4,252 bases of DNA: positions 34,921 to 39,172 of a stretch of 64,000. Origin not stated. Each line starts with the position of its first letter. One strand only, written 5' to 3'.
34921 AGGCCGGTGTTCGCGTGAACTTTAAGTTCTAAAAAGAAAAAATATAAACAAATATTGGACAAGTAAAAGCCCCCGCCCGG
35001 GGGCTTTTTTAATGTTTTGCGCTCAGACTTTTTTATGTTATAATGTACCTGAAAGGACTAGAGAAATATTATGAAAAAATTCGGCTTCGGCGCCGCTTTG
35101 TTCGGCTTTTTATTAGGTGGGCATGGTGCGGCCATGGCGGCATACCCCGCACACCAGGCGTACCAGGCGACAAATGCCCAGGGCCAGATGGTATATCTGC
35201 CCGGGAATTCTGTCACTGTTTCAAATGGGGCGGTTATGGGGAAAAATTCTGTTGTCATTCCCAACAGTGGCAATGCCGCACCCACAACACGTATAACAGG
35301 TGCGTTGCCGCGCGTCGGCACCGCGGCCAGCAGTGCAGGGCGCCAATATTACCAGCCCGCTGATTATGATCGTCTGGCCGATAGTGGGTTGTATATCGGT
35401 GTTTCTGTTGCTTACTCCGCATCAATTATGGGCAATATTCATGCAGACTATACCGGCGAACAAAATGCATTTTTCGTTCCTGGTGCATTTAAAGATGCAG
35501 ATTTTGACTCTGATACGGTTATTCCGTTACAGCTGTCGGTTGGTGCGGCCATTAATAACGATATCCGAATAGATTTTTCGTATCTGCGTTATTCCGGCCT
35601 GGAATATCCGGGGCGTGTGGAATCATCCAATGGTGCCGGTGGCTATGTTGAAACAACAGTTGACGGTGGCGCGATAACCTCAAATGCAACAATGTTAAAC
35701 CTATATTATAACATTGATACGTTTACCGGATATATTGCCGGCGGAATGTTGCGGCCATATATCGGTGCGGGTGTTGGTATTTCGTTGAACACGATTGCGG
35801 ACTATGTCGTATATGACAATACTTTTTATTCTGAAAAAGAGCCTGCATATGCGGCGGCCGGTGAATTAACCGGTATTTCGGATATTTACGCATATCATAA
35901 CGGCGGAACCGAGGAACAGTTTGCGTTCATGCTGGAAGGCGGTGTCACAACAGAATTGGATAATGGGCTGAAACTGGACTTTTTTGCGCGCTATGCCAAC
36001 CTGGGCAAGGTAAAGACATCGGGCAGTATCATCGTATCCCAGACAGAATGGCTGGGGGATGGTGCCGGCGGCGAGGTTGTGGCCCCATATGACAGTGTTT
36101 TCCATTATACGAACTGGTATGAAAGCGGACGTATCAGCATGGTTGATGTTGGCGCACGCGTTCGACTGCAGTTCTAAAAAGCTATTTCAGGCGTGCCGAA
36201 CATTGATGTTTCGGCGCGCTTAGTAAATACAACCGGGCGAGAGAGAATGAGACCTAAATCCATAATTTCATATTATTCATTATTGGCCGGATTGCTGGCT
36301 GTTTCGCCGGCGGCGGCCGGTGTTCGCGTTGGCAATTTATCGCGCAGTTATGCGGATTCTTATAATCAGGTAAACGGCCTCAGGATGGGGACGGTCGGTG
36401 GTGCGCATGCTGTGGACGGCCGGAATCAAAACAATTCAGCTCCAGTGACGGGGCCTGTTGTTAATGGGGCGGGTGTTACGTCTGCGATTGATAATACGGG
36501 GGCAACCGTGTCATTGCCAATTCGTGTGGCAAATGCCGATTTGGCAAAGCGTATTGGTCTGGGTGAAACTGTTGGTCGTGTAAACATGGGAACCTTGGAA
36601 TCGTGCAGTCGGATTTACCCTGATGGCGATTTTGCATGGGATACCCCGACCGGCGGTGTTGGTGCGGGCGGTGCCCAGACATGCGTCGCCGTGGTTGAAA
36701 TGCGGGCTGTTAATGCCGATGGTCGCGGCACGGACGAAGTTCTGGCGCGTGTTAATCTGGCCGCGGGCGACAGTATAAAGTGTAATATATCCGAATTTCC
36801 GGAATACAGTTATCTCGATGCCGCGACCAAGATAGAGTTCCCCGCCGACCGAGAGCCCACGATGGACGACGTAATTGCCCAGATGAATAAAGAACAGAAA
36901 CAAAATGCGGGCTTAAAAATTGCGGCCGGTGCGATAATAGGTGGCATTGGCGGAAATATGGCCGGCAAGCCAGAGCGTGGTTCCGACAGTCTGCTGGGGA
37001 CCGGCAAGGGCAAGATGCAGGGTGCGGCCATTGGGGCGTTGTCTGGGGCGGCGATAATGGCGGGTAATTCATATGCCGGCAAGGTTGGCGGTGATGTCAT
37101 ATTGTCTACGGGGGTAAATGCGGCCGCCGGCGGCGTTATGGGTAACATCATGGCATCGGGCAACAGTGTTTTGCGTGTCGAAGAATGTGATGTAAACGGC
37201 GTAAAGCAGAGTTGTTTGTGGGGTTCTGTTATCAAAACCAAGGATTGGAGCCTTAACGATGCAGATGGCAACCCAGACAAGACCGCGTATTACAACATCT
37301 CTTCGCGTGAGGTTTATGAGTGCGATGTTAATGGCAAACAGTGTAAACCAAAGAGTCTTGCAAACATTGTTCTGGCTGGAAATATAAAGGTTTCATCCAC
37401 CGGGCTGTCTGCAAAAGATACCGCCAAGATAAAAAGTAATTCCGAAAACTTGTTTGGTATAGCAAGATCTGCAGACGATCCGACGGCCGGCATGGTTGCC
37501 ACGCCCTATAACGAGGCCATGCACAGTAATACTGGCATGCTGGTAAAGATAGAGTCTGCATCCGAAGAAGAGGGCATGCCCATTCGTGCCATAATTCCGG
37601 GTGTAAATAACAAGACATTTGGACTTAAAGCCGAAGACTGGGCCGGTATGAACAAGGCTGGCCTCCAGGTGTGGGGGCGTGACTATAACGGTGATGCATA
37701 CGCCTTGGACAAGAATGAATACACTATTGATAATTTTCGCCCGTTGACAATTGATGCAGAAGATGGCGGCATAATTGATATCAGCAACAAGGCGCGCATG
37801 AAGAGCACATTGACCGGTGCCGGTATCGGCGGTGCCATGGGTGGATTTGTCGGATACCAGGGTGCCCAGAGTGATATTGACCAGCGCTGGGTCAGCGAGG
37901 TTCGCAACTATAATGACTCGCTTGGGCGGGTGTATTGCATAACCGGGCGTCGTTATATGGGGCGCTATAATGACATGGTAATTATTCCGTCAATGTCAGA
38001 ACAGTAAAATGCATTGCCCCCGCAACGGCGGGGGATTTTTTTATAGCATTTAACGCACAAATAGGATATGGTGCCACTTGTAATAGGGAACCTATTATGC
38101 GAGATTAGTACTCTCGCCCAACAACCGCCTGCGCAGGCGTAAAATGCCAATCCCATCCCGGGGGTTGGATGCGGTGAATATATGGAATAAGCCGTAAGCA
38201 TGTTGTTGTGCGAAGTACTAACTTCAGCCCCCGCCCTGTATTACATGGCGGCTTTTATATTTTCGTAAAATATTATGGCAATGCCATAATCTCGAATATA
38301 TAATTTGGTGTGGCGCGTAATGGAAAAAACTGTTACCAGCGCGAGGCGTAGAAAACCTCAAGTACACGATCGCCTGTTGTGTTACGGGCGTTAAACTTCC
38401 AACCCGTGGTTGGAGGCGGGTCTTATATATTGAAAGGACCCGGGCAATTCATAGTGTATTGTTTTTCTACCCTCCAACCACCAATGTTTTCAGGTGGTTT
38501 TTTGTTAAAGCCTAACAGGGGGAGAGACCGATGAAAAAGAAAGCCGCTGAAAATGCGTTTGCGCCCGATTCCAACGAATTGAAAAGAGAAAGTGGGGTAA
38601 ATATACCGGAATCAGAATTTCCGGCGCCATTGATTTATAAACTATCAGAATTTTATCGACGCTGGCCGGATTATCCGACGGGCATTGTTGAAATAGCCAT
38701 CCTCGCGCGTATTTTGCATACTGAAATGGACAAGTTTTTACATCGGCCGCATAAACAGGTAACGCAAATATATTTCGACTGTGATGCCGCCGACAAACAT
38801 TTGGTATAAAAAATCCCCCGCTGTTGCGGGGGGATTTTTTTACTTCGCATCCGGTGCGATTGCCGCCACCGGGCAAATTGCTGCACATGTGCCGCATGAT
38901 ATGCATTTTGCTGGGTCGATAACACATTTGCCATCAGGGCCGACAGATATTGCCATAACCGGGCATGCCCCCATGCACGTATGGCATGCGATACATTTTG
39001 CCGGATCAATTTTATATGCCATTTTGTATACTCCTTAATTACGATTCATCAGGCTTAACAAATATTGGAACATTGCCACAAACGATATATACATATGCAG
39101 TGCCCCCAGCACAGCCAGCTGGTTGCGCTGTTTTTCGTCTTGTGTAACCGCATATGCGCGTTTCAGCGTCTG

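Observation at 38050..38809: Third locus of the leader family: two tandem units (one degenerate), an operator-like 17-bp palindrome over the -35, and a non-HTH downstream gene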

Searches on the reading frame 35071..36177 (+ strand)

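Call 15: search_protein_families(library=pfam, proteins=[window:35071-36177:+], max_evalue=0.1)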
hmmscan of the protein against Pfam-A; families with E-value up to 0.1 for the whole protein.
window:35071-36177:+ (368 aa): 0 families

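Call 16: search_protein_families(library=ncbifam, proteins=[window:35071-36177:+], max_evalue=0.1)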
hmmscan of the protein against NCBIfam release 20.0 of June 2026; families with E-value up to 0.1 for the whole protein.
window:35071-36177:+ (368 aa): 1 family
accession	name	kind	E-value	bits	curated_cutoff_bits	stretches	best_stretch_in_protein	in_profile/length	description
NF052636.1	Rick_Adr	subfamily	0.0018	17.9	210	1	144-318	50-196/224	adhesin Adr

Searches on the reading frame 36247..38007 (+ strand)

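Call 15: search_protein_families(library=pfam, proteins=[window:36247-38007:+], max_evalue=0.1)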
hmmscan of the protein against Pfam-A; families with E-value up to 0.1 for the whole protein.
window:36247-38007:+ (586 aa): 0 families

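Call 16: search_protein_families(library=ncbifam, proteins=[window:36247-38007:+], max_evalue=0.1)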
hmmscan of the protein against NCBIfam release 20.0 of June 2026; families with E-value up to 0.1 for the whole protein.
window:36247-38007:+ (586 aa): 1 family
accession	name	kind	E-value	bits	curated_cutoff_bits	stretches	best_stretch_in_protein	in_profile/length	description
NF041250.1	VI_TagQ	equivalog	0.035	13.4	300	0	215-270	51-103/301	type VI secretion system-associated lipoprotein TagQ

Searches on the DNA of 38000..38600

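Call 10: search_rna_families(source=window, start=38000, end=38600, threshold=evalue, max_evalue=10, show_alignments=3)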
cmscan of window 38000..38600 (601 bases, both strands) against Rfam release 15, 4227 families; matches with E-value up to 10: 5.
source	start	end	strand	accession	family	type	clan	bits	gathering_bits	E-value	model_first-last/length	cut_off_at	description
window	38268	38431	+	RF02834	VqmR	Gene; sRNA;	-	17.9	76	0.68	1-154/154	no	Vibrio RNA VqmR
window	38014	38048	+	RF01727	SAM-SAH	Cis-reg; riboswitch;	-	14.4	40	1.4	1-49/49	no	SAM/SAH riboswitch aptamer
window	38455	38554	-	RF00736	mir-320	Gene; miRNA;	-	13.4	55.5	5.2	1-76/76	no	mir-320 microRNA precursor family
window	38000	38042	+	RF02837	anti-hemB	Gene; sRNA;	-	12.8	49.5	3.5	34-81/81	5'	Burkholderia RNA 7 (anti-hemB)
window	38010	38037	+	RF00195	RsmY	Gene; sRNA;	CL00106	10.8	57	4.1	95-121/121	no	RsmY RNA family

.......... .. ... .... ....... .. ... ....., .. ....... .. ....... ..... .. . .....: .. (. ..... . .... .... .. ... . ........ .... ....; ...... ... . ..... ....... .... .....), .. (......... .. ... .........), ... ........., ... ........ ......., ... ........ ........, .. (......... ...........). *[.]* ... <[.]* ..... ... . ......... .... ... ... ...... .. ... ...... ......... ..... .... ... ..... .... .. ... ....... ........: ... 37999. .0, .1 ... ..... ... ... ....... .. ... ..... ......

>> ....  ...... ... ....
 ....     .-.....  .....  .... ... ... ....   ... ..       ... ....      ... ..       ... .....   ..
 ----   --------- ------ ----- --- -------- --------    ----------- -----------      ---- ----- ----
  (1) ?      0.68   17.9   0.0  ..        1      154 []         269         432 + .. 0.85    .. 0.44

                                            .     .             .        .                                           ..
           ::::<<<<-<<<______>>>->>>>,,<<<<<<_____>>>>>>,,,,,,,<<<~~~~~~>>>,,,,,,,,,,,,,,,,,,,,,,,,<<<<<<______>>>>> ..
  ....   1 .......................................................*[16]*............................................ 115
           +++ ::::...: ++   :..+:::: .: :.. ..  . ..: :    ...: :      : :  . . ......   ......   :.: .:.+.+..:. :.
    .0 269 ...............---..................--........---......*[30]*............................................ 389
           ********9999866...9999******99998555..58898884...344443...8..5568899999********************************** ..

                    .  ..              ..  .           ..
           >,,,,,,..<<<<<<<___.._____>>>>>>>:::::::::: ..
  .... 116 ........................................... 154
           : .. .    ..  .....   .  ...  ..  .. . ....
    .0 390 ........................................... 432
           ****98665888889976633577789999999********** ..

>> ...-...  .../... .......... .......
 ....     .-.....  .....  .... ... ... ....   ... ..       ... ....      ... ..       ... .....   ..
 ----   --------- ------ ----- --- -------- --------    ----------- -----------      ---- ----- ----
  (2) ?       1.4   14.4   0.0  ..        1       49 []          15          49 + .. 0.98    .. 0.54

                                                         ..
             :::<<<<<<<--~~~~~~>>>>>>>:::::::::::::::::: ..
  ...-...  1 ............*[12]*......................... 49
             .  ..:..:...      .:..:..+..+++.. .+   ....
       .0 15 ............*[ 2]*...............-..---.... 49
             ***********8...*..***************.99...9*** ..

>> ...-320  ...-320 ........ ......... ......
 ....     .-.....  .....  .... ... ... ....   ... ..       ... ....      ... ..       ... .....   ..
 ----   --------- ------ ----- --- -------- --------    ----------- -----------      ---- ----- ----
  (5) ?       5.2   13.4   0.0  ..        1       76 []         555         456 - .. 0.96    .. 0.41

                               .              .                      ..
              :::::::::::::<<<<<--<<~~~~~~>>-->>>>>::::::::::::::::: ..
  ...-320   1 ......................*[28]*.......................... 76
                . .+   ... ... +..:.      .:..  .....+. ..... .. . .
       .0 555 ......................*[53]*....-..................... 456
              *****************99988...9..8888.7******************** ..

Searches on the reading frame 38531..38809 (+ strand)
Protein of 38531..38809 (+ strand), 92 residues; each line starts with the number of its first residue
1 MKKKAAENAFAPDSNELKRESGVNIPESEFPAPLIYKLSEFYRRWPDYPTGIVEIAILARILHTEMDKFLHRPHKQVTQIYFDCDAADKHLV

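Call 15: search_protein_families(library=pfam, proteins=[window:38531-38809:+], max_evalue=0.1)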
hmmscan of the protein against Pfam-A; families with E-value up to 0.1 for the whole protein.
window:38531-38809:+ (92 aa): 0 families

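Call 16: search_protein_families(library=ncbifam, proteins=[window:38531-38809:+], max_evalue=0.1)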
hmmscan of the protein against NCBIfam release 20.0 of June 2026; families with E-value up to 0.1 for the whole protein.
window:38531-38809:+ (92 aa): 0 families

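Call 18: find_homologous_proteins(query=window:38531-38809:+, max_evalue=0.01)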
Query window:38531-38809:+ (92 aa): 5 proteins with E <= 0.01 among 5 candidates.
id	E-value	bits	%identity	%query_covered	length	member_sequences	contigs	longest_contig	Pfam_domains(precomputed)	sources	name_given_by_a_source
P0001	1.5e-51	190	92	100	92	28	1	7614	-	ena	-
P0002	7.3e-37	143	68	100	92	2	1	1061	-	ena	-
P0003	1.1e-34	136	68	100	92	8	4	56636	-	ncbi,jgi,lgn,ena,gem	-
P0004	6.7e-32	127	62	100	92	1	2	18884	-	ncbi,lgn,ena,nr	ncbi:MAG: hypothetical protein K2I81_03130 [Alphaproteobacteria bacterium]|nr:hypothetical protein [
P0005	1.0e-27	114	77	75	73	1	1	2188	-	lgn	-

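Call 19: find_encoding_contigs(protein=P0003, flank=6000, max_places=4)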
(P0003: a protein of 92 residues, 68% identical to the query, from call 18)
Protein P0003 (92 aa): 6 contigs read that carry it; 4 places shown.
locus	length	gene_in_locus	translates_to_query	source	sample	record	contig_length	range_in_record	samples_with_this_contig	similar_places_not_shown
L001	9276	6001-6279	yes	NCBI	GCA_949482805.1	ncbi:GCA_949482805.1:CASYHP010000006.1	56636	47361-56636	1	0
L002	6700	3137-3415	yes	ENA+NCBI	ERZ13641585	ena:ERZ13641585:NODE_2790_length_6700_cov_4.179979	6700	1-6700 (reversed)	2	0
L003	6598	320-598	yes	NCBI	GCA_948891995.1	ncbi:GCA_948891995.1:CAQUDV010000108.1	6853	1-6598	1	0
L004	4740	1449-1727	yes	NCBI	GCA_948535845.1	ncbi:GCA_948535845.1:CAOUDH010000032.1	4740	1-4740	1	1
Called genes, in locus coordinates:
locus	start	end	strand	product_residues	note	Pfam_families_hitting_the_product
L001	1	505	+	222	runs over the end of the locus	-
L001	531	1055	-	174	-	-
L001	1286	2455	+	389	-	-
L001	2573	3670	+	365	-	-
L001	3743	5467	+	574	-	-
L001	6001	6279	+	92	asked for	-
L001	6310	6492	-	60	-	PF12797:Fer4_2 (weak), PF13237:Fer4_10, PF00037:Fer4, PF14697:Fer4_21, PF12838:Fer4_7, PF13187:Fer4_9, PF12837:Fer4_6 (weak), PF00037:Fer4, +3 more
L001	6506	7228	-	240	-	PF01027:Bax1-I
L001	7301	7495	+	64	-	-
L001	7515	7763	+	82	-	-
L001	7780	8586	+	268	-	PF01790:LGT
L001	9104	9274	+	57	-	?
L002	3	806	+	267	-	?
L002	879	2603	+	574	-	-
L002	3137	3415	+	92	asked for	-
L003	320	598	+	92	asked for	-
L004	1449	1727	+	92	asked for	-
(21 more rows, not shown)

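Call 20: find_encoding_contigs(protein=P0004, flank=6000, max_places=3)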
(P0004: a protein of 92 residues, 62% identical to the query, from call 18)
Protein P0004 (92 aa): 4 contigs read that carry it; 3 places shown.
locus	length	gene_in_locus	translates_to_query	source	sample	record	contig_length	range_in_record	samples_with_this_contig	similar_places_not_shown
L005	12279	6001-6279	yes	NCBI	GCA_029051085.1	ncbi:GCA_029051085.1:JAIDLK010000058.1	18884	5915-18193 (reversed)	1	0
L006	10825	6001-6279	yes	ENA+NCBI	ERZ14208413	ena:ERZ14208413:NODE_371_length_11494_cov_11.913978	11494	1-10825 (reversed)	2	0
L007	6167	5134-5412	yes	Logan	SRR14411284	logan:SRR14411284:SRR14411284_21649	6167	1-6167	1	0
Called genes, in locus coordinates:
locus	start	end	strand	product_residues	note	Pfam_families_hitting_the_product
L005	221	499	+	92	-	-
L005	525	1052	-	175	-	-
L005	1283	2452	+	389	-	-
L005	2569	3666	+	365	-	-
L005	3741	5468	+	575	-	-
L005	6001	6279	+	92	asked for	-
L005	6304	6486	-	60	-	PF12797:Fer4_2 (weak), PF13237:Fer4_10, PF00037:Fer4, PF14697:Fer4_21, PF12838:Fer4_7, PF13187:Fer4_9, PF12837:Fer4_6 (weak), PF00037:Fer4 (weak), +3 more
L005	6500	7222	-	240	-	PF01027:Bax1-I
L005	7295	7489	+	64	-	-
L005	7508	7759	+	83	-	-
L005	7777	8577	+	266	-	PF01790:LGT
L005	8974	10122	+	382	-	PF00959:Phage_lysozyme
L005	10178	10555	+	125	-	-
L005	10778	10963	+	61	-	-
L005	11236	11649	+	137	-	-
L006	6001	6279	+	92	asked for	-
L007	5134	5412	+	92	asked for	-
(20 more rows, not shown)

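Call 21: find_encoding_contigs(protein=P0001, flank=6000, max_places=3)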
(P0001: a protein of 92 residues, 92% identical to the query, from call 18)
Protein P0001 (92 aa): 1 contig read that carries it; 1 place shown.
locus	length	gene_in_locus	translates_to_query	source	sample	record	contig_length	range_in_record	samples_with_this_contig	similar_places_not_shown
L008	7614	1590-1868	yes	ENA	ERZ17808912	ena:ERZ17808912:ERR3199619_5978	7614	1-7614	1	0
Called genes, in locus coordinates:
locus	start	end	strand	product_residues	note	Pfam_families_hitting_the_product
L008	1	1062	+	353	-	?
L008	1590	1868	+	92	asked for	-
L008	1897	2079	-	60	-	PF12797:Fer4_2 (weak), PF13237:Fer4_10, PF00037:Fer4, PF14697:Fer4_21, PF12838:Fer4_7, PF13187:Fer4_9, PF12837:Fer4_6 (weak), PF00037:Fer4 (weak), +3 more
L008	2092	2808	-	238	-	PF01027:Bax1-I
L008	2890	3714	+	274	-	PF01790:LGT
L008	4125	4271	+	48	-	-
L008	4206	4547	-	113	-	-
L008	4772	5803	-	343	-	PF00239:Resolvase, PF07508:Recombinase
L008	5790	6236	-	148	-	PF11149:DUF2924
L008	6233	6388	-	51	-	-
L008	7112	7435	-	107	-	-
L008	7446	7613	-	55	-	?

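Call 70: predict_structure(alignment_id=A7)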
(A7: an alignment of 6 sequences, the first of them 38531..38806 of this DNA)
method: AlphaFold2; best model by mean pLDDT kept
length: 92 residues; sequences in the alignment: 6
mean_pLDDT: 55.1   pTM: 0.30
mean pLDDT of the five models: 55.1, 54.0, 53.0, 50.2, 49.8
residues with pLDDT >= 90: 0; 70-90: 18; 50-70: 33; < 50: 41
segments of 3 or more residues with pLDDT < 50: 1-22, 74-92
pLDDT, mean of each block of 10 residues (from residue 1): 39 41 59 70 72 66 67 47 39 34
secondary structure, 60 per line:
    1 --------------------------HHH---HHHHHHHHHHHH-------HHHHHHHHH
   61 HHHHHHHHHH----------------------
elements in order: H33-44 H52-70

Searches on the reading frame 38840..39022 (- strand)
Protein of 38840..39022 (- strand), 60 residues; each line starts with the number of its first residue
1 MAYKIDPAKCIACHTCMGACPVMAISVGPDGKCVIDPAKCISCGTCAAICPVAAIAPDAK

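Call 15: search_protein_families(library=pfam, proteins=[window:38840-39022:-], max_evalue=0.1)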
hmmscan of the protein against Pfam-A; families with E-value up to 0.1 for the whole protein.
window:38840-39022:- (60 aa): 17 families
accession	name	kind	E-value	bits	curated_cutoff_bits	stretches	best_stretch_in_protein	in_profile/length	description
PF00037.32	Fer4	-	1.6e-15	56.6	21.1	2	3-26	1-24/24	4Fe-4S binding domain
PF12837.12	Fer4_6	-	8.8e-11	41.7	25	2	34-55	3-24/24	4Fe-4S binding domain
PF12797.12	Fer4_2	-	2e-10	40.4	24.5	2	4-22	4-22/22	4Fe-4S binding domain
PF13237.11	Fer4_10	-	2.6e-10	40.5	25.5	2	4-51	3-53/53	4Fe-4S dicluster domain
PF14697.11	Fer4_21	-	5.7e-09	36.4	35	1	4-55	2-57/59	4Fe-4S dicluster domain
PF12838.12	Fer4_7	-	6.6e-09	36.5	27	1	9-54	1-52/52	4Fe-4S dicluster domain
PF13187.11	Fer4_9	-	1e-07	32.3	27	1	9-55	1-52/52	4Fe-4S dicluster domain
PF12800.12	Fer4_4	-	1.7e-06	28.3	24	2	37-52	1-16/17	4Fe-4S binding domain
PF13183.11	Fer4_8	-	4.7e-06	27.5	27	2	39-54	4-19/68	4Fe-4S dicluster domain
PF13484.11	Fer4_16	-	1.2e-05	26.4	30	2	39-58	1-20/66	4Fe-4S double cluster binding domain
PF13370.11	Fer4_13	-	0.00012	23.2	24.5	1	35-51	1-17/58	4Fe-4S single cluster domain of Ferredoxin I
PF25160.1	LdpA_Fe-S-bd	-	0.00059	20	27.6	1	7-56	2-44/49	LdpA Fe-S cluster-binding domain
PF13459.11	Fer4_15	-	0.0045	18.1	22.4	1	34-51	2-19/66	4Fe-4S single cluster domain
PF20033.5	DUF6438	-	0.0057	17.3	30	1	15-35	9-29/116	Domain of unknown function (DUF6438)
PF12798.12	Fer4_3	-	0.0069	17.6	27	1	40-54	1-15/15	4Fe-4S binding domain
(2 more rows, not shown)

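Call 16: search_protein_families(library=ncbifam, proteins=[window:38840-39022:-], max_evalue=0.1)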
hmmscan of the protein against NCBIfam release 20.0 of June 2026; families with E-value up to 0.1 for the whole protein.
window:38840-39022:- (60 aa): 99 families (the best 25 are shown)
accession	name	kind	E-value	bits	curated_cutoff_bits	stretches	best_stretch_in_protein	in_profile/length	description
NF058577.1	FdxA_fam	equivalog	1.6e-14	53.8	65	1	1-54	1-52/52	4Fe-4S ferredoxin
TIGR04105.1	FeFe_hydrog_B1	subfamily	1.2e-10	40.6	450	2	16-56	166-206/462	monomeric [FeFe] hydrogenase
TIGR02700.1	flavo_MJ0208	hypoth_equivalog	6.5e-10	38.7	251.35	1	1-56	141-195/234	dihydromethanopterin reductase (acceptor)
TIGR01971.1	NuoI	subfamily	1.9e-09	37.2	113.05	2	2-30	75-103/121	NADH-quinone oxidoreductase, chain I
NF045490.1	FdxA_Protbact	equivalog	4.3e-09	36.5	135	2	33-59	33-59/104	ferredoxin FdxA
NF045874.1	Vhu_polyferre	exception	5.9e-09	35.1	600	1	9-56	129-175/381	F420-non-reducing hydrogenase associated-polyferredoxin VhuB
NF040864.1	HgcB_ferredoxin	equivalog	7.2e-09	35.4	99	1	4-56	10-62/93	mercury methylation ferredoxin HgcB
NF004539.0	PRK05888.1-5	equivalog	1.4e-08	34.6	225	2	2-30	94-122/162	NADH-quinone oxidoreductase subunit NuoI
NF040770.1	hetero_SS_HdrA2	exception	2e-08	32.8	1100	1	3-56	572-624/777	CoB-CoM heterodisulfide reductase HdrA2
TIGR02179.1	PorD_KorD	subfamily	2.2e-08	34.1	60.05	1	6-56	23-73/78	2-oxoacid:acceptor oxidoreductase, delta subunit, pyruvate/2-ketoisovalerate family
NF007202.0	PRK09623.1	equivalog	4.8e-08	33.3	166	1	5-56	48-99/105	3-methyl-2-oxobutanoate dehydrogenase subunit delta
NF040684.1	PorD_Arch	equivalog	1.4e-07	31.5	120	1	6-56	30-80/85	pyruvate synthase subunit PorD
TIGR03294.1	FrhG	equivalog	2.3e-07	30.8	245.5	1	5-55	171-220/228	coenzyme F420 hydrogenase subunit gamma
TIGR03336.1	IOR_alpha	equivalog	2.4e-07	29.5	650.9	1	2-55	544-595/595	indolepyruvate ferredoxin oxidoreductase subunit alpha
NF004538.0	PRK05888.1-4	equivalog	2.8e-07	30.3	135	1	8-56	61-118/162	NADH-quinone oxidoreductase subunit NuoI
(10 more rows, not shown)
